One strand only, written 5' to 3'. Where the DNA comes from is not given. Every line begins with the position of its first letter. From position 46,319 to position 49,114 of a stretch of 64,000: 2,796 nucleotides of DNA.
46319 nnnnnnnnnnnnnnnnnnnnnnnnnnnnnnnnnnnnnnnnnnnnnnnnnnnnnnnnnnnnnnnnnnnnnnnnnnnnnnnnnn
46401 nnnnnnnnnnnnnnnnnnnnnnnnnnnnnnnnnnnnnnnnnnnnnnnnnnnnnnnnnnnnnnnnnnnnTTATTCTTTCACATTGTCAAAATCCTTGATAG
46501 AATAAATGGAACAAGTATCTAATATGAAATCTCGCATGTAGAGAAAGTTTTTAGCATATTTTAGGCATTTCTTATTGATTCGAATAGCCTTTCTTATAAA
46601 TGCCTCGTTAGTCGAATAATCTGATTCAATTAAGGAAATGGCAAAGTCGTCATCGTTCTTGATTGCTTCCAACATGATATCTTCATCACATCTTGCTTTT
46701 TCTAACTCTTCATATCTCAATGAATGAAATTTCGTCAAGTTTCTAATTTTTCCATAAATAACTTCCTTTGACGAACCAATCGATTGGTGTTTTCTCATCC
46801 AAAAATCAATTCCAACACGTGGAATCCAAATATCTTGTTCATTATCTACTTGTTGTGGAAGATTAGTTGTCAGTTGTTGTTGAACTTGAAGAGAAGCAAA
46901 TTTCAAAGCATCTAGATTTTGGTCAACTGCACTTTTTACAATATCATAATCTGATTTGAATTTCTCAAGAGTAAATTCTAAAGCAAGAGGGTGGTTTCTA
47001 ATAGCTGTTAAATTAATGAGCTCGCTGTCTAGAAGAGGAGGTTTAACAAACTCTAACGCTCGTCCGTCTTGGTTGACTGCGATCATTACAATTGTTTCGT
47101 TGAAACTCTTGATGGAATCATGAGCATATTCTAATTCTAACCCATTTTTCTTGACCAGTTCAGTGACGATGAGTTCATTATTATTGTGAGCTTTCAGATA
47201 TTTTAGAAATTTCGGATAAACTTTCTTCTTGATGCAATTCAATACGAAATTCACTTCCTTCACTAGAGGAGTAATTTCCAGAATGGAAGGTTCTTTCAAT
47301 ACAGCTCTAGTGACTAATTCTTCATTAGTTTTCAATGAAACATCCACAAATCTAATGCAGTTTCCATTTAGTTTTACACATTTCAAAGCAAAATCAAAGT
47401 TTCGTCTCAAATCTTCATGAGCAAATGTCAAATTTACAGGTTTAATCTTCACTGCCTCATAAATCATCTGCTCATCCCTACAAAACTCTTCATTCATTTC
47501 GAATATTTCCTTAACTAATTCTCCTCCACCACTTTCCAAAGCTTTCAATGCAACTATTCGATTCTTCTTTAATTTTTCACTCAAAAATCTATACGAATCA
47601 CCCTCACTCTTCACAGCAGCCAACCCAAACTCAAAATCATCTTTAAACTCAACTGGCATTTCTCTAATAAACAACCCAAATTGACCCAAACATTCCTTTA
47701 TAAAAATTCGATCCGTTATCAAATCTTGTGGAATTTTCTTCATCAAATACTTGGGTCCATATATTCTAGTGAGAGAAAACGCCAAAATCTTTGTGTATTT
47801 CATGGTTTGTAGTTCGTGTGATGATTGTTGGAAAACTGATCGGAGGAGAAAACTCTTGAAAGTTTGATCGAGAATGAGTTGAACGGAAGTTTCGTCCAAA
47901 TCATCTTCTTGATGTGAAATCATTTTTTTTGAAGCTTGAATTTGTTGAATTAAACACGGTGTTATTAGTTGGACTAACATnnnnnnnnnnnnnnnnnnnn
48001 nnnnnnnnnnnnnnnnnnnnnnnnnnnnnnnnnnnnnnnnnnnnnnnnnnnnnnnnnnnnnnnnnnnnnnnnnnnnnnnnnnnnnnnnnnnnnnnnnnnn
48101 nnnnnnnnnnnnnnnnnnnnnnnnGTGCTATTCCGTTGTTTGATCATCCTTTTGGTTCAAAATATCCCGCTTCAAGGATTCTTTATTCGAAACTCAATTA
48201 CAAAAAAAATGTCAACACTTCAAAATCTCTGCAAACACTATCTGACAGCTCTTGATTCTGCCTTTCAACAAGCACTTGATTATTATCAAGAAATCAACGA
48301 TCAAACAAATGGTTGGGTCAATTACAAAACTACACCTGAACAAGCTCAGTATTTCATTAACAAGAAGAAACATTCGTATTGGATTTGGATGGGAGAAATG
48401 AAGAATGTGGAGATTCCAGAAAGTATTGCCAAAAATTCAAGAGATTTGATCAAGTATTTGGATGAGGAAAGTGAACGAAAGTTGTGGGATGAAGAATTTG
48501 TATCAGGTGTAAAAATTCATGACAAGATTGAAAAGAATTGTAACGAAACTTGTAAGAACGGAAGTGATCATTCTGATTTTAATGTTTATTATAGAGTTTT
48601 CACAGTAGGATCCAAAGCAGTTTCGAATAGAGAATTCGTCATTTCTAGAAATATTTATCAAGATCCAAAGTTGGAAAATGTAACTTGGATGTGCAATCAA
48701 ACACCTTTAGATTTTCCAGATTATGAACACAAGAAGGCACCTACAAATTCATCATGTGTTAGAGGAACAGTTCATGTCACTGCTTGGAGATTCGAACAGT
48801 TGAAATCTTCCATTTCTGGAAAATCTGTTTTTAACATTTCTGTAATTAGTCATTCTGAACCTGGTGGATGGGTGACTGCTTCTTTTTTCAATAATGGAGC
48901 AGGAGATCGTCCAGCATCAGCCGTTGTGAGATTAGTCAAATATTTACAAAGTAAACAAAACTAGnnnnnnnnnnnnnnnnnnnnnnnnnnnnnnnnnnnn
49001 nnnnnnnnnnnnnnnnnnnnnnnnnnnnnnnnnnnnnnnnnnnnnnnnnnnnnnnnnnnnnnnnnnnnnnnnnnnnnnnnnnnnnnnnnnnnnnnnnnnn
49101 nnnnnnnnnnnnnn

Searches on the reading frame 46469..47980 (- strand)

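Call 11: search_protein_families(library=pfam, proteins=[window:46469-47980:-], max_evalue=0.001)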
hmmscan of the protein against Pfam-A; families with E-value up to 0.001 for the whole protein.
window:46469-47980:- (503 aa): 1 family
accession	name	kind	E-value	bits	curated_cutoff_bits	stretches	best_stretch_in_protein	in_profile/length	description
PF13475.11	DUF4116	-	8.7e-53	176.1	24.9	7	169-217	1-49/49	Domain of unknown function (DUF4116)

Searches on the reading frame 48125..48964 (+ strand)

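Call 12: search_protein_families(library=pfam, proteins=[window:48125-48964:+], max_evalue=0.001)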
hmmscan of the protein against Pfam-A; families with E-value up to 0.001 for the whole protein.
window:48125-48964:+ (279 aa): 1 family
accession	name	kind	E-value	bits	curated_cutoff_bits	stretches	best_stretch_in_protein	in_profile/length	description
PF01852.25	START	-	2.2e-08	34.2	22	1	54-276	11-203/207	START domain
